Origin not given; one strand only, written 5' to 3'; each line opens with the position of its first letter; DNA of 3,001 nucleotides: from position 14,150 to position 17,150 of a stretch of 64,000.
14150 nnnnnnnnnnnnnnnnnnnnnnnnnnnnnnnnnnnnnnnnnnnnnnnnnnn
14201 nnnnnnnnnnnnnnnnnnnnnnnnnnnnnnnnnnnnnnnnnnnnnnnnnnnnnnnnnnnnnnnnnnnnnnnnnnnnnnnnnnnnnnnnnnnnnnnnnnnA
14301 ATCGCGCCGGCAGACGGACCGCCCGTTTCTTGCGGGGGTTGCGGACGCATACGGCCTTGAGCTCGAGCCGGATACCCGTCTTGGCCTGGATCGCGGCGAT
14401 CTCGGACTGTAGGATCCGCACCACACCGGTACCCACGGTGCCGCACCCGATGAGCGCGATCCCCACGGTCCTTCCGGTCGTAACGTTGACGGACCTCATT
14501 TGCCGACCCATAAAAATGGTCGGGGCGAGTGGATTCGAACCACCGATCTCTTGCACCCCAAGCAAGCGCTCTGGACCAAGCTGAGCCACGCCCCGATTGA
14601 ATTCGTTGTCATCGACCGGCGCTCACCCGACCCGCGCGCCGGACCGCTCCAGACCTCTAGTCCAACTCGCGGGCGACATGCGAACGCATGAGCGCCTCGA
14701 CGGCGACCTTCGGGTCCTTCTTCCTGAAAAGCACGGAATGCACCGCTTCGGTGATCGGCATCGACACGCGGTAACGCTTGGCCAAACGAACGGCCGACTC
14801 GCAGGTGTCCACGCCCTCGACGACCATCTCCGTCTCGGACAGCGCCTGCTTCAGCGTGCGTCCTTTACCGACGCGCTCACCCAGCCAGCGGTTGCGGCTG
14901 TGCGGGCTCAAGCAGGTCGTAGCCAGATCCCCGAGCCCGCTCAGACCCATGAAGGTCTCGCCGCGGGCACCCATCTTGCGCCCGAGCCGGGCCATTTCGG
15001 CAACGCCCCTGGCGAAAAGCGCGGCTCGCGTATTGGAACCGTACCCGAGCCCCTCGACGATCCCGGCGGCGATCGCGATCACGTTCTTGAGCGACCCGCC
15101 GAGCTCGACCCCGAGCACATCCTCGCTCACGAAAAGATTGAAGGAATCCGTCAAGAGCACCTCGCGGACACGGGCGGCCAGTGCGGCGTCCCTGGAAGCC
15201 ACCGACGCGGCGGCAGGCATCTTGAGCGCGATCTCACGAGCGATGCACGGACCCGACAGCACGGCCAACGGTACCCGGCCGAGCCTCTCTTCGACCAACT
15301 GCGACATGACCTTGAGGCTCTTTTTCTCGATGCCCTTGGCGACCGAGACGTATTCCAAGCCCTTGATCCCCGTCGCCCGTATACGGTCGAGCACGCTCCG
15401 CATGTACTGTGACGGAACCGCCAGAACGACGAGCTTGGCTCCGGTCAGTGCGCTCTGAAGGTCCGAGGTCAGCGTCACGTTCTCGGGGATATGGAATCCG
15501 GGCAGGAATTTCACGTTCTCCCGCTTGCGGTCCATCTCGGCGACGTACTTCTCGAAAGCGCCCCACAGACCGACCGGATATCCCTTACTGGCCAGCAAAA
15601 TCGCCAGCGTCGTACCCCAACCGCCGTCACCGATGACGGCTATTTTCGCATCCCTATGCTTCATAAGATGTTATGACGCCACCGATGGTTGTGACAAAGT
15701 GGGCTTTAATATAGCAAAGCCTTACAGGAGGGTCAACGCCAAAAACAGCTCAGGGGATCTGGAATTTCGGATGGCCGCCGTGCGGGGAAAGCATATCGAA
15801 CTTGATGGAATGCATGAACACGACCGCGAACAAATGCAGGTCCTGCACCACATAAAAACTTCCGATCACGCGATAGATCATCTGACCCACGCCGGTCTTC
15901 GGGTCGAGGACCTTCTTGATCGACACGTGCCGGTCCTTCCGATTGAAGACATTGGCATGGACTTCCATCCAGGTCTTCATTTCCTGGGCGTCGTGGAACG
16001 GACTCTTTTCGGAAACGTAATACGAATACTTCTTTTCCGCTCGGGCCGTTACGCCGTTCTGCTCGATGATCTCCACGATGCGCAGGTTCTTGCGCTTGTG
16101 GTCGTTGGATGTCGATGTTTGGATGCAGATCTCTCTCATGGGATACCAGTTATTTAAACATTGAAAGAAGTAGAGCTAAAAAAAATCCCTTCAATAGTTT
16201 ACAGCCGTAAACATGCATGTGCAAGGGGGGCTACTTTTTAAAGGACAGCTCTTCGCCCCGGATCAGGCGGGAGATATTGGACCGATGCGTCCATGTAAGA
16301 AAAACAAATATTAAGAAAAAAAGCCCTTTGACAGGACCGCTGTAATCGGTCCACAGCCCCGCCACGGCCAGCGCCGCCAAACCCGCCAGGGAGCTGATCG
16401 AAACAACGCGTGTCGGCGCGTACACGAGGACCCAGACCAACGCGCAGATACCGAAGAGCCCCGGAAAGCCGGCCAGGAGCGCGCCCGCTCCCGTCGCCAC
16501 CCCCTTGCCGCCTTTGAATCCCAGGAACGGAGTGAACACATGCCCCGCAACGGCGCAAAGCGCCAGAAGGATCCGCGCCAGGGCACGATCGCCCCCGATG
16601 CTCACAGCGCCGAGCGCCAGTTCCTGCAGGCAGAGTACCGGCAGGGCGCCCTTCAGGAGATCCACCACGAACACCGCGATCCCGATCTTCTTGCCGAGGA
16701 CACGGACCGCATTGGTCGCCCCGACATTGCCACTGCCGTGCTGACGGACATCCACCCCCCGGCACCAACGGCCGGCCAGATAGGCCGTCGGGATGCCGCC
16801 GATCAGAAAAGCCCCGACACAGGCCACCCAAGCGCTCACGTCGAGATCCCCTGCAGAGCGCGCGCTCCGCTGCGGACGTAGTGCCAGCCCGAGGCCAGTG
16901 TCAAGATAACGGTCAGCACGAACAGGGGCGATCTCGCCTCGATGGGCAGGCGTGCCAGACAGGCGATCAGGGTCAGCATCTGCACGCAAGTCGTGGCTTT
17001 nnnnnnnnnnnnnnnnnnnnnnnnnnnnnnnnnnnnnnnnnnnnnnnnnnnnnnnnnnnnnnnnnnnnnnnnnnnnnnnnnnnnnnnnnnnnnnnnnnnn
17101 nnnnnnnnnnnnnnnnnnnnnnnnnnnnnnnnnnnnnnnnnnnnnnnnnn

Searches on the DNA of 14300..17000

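Call 6: search_rna_families(source=window, start=14300, end=17000, threshold=evalue, max_evalue=1)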
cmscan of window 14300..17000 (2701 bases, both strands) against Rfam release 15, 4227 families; matches with E-value up to 1: 1.
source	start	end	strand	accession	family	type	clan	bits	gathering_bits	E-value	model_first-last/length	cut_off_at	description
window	14520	14595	-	RF00005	tRNA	Gene; tRNA;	CL00001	62.6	29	1.5e-12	1-71/71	no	tRNA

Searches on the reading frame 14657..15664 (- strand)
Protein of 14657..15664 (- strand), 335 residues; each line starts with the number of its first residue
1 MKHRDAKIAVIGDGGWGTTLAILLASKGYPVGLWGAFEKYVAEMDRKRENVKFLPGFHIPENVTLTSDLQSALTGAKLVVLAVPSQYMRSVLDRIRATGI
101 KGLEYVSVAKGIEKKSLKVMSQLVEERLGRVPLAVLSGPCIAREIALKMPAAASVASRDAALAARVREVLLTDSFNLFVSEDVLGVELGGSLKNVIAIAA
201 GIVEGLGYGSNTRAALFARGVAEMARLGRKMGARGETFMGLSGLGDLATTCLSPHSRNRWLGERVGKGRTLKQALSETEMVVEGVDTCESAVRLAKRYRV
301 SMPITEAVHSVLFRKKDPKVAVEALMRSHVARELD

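Call 7: search_protein_families(library=pfam, proteins=[window:14657-15664:-], max_evalue=1)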
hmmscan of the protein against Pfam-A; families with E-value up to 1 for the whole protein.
window:14657-15664:- (335 aa): 8 families
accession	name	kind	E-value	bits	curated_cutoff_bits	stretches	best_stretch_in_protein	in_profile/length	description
PF07479.19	NAD_Gly3P_dh_C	-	4.9e-58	195.8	25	1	182-323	1-142/142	NAD-dependent glycerol-3-phosphate dehydrogenase C-terminus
PF01210.29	NAD_Gly3P_dh_N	-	6.3e-47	159.9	23.1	1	7-162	1-157/158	NAD-dependent glycerol-3-phosphate dehydrogenase N-terminus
PF20618.3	GPD_NAD_C_bact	-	2.1e-20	73.5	27.6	1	242-308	1-66/66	Bacterial GPD, NAD-dependent C-terminal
PF03807.23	F420_oxidored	-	6.5e-06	27.1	21.6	1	7-109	1-92/94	NADP oxidoreductase coenzyme F420-dependent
PF02558.23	ApbA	-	0.00016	21.8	22.2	1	8-97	1-88/150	Ketopantoate reductase PanE/ApbA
PF02737.24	3HCDH_N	-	0.0029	18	22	1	7-50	1-44/180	3-hydroxyacyl-CoA dehydrogenase, NAD binding domain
PF03446.21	NAD_binding_2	-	0.029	14.8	21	1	7-94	1-75/161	NAD binding domain of 6-phosphogluconate dehydrogenase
PF02153.23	PDH_N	-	0.18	11.8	26.5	1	66-125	37-94/154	Prephenate dehydrogenase, nucleotide-binding domain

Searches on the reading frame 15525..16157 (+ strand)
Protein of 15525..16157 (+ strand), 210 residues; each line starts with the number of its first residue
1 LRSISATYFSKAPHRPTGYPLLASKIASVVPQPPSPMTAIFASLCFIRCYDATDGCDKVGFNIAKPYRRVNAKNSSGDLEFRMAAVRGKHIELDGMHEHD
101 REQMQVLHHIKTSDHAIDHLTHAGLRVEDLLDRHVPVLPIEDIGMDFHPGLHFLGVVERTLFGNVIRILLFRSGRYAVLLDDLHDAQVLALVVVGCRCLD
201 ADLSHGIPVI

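Call 5: search_protein_families(library=ncbifam, proteins=[window:15525-16157:+], max_evalue=1)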
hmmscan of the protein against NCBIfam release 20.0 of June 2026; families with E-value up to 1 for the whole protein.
window:15525-16157:+ (210 aa): 0 families

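Call 7: search_protein_families(library=pfam, proteins=[window:15525-16157:+], max_evalue=1)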
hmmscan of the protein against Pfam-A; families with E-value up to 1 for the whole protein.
window:15525-16157:+ (210 aa): 0 families
